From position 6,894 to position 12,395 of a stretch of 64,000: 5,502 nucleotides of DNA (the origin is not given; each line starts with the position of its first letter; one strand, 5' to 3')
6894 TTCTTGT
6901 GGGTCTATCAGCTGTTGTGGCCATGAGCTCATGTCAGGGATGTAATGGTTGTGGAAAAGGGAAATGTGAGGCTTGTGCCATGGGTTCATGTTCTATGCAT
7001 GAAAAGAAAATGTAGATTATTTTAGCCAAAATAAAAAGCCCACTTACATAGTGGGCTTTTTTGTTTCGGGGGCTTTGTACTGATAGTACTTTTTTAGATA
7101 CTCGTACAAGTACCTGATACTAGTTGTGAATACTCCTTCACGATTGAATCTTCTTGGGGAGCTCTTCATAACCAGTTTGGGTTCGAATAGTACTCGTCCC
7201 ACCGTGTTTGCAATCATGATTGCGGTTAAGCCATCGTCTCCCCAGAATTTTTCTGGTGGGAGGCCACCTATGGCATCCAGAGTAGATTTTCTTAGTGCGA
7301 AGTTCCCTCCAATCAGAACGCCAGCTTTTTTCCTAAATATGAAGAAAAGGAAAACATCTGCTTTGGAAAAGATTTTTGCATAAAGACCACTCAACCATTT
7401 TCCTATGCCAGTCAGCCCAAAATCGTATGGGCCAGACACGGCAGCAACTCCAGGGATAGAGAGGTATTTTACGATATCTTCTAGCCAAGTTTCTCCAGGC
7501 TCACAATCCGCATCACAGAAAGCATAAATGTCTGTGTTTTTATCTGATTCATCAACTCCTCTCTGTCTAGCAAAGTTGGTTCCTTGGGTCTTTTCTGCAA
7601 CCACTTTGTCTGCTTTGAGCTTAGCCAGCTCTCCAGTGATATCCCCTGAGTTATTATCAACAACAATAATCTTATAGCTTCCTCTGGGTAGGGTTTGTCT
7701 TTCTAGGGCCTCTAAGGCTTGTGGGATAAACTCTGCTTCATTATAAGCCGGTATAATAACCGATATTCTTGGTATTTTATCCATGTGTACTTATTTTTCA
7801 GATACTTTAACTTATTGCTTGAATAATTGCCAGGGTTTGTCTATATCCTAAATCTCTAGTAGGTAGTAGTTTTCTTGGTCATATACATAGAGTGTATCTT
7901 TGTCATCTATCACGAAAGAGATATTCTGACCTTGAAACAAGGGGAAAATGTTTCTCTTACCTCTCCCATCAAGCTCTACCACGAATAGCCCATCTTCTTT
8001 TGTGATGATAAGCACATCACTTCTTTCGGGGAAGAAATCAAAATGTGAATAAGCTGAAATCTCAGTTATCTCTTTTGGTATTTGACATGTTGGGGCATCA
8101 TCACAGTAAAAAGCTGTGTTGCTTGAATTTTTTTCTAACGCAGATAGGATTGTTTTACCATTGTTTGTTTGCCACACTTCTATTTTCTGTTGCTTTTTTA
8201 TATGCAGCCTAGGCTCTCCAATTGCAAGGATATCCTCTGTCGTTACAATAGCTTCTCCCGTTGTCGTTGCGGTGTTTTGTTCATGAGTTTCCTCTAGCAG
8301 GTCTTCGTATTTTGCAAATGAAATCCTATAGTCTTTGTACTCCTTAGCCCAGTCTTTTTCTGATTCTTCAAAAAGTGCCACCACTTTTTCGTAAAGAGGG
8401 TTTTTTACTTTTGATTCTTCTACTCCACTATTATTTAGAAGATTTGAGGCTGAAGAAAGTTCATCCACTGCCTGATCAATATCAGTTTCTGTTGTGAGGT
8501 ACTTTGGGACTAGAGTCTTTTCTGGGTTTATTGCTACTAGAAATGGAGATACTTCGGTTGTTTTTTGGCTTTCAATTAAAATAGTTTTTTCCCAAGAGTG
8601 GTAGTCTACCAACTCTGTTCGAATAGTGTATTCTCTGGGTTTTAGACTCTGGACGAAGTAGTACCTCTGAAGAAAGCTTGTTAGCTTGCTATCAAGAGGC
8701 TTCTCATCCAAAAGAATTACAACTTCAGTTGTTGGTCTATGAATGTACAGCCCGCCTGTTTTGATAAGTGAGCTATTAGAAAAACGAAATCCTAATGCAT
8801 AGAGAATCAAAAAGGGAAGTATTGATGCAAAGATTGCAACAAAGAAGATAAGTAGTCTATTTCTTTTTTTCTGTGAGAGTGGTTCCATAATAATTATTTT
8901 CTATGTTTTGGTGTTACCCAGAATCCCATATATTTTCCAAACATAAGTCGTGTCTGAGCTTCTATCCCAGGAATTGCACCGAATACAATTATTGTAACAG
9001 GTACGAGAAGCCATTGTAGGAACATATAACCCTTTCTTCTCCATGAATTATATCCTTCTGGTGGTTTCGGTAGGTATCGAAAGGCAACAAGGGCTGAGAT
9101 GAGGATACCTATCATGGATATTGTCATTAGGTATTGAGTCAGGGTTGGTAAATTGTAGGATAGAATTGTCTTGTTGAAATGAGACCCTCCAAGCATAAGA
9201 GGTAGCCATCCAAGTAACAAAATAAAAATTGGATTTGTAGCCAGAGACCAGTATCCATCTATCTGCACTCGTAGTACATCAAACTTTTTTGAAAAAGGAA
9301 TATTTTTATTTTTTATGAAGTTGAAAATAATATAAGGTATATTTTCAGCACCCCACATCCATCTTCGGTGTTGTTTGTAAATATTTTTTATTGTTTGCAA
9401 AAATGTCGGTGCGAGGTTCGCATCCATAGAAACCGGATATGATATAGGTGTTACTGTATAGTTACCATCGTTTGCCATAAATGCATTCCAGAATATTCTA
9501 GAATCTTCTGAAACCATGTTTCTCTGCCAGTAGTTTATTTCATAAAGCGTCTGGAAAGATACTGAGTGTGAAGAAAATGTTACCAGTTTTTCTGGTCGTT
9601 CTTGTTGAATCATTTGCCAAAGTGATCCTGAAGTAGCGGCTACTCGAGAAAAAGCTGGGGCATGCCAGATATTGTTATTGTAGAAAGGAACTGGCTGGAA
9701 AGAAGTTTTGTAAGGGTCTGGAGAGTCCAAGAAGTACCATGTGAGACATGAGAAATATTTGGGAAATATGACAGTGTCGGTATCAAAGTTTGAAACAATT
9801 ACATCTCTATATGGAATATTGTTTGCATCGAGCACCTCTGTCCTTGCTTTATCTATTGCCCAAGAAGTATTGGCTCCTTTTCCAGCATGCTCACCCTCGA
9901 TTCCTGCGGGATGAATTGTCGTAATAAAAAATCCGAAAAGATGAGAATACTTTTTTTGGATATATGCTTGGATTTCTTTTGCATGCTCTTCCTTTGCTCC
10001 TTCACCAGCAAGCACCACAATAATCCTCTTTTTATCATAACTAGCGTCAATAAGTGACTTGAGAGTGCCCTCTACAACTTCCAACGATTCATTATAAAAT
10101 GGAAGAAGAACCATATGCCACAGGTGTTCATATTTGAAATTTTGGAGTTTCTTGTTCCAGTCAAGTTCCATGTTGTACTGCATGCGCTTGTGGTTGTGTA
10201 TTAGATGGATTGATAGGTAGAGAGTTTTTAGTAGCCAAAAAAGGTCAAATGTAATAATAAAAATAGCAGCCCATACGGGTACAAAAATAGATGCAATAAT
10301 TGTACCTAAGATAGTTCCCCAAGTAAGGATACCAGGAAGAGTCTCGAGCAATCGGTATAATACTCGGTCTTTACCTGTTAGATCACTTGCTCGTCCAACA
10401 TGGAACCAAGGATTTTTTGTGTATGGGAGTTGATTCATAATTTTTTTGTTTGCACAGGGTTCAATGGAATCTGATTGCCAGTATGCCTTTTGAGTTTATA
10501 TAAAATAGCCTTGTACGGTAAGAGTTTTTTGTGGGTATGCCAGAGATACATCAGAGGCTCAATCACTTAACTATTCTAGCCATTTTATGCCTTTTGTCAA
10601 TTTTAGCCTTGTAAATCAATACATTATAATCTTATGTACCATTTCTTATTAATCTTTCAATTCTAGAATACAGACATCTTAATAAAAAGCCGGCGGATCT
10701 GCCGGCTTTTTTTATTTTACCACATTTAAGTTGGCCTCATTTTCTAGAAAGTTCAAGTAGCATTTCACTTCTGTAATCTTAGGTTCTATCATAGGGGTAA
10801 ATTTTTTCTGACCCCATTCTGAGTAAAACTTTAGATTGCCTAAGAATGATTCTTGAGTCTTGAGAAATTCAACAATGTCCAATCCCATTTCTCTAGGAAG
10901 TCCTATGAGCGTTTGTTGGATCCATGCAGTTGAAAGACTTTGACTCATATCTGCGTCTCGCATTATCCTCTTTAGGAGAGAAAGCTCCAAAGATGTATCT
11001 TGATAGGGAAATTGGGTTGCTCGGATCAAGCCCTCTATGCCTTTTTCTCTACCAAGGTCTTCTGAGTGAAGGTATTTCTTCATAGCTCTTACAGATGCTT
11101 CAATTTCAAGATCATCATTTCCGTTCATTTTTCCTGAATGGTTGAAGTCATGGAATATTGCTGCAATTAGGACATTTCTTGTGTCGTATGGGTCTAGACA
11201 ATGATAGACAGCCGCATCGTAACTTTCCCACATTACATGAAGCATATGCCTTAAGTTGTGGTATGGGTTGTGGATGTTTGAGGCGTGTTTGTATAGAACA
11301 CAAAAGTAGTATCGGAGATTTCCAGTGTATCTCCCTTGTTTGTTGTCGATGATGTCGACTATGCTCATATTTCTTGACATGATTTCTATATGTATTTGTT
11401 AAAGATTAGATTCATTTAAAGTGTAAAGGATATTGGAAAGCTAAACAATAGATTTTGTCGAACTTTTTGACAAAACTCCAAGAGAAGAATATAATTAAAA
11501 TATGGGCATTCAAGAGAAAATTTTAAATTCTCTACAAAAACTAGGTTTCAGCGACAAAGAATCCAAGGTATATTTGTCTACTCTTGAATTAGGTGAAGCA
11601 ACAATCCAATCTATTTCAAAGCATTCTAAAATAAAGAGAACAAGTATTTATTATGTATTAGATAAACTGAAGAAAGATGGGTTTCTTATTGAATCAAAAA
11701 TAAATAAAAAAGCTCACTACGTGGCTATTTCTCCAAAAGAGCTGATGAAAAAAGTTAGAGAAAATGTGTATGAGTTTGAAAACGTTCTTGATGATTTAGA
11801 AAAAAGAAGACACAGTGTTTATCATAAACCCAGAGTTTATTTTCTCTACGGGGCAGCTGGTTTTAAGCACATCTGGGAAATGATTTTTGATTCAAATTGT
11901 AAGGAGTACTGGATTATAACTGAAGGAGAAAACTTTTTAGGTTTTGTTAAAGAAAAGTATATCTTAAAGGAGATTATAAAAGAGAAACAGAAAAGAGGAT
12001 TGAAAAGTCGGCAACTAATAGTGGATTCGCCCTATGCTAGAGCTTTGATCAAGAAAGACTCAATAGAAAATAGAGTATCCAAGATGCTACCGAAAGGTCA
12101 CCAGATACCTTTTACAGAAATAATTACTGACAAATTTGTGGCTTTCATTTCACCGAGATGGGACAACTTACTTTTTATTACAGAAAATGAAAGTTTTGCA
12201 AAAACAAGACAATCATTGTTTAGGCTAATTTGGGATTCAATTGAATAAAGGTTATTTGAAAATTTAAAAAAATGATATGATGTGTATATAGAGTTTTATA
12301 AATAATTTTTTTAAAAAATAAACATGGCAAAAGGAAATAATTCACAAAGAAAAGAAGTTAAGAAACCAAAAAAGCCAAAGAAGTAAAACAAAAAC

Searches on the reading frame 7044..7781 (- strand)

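Call 8: search_protein_families(library=pfam, proteins=[window:7044-7781:-], max_evalue=0.001)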
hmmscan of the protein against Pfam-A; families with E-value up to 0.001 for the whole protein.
window:7044-7781:- (245 aa): 3 families
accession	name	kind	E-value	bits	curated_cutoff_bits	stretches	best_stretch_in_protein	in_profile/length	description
PF00535.33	Glycos_transf_2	-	5.5e-21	75.7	23.3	1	7-171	1-167/168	Glycosyl transferase family 2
PF13641.12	Glyco_tranf_2_3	-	9.5e-11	42.6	27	1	4-210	1-214/230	Glycosyltransferase like family 2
PF13506.12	Glyco_transf_21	-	0.00084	19.3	21.7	0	83-175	31-121/174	Glycosyl transferase family 21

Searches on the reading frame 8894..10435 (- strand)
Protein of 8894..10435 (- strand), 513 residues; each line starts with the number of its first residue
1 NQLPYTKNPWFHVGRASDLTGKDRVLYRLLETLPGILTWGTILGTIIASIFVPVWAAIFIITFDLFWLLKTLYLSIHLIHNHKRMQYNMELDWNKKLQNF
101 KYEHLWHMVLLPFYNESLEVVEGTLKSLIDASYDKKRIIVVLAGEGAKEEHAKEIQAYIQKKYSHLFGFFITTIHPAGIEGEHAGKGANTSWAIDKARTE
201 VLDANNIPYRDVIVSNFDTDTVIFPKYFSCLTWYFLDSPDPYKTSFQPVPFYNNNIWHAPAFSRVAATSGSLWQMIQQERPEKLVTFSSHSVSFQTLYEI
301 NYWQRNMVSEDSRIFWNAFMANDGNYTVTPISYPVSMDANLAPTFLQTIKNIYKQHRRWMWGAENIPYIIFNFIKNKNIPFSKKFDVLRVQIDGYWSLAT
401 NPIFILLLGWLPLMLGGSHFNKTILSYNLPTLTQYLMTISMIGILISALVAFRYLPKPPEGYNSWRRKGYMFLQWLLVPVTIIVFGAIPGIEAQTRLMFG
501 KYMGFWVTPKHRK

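Call 8: search_protein_families(library=pfam, proteins=[window:8894-10435:-], max_evalue=0.001)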
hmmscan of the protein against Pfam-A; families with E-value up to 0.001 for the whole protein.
window:8894-10435:- (513 aa): 2 families
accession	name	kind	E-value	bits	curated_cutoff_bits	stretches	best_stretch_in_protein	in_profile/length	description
PF13632.12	Glyco_trans_2_3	-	1.6e-08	35.1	27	1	218-428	6-188/198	Glycosyl transferase family group 2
PF00535.33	Glycos_transf_2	-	0.00021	21.7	23.3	1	109-223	2-91/168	Glycosyl transferase family 2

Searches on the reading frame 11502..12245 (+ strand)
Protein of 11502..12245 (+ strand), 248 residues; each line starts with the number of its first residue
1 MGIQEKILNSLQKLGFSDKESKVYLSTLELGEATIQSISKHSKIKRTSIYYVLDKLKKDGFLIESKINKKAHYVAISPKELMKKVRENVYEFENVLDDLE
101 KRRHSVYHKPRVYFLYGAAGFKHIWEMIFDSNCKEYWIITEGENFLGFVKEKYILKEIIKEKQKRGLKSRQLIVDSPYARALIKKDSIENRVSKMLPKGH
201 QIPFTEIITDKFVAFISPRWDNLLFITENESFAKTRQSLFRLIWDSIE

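Call 8: search_protein_families(library=pfam, proteins=[window:11502-12245:+], max_evalue=0.001)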
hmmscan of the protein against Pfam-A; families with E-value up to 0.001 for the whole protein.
window:11502-12245:+ (248 aa): 1 family
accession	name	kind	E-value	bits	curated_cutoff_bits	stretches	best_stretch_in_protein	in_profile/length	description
PF01978.25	TrmB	-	2.1e-16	60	25.6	1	11-79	1-68/68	Sugar-specific transcriptional regulator TrmB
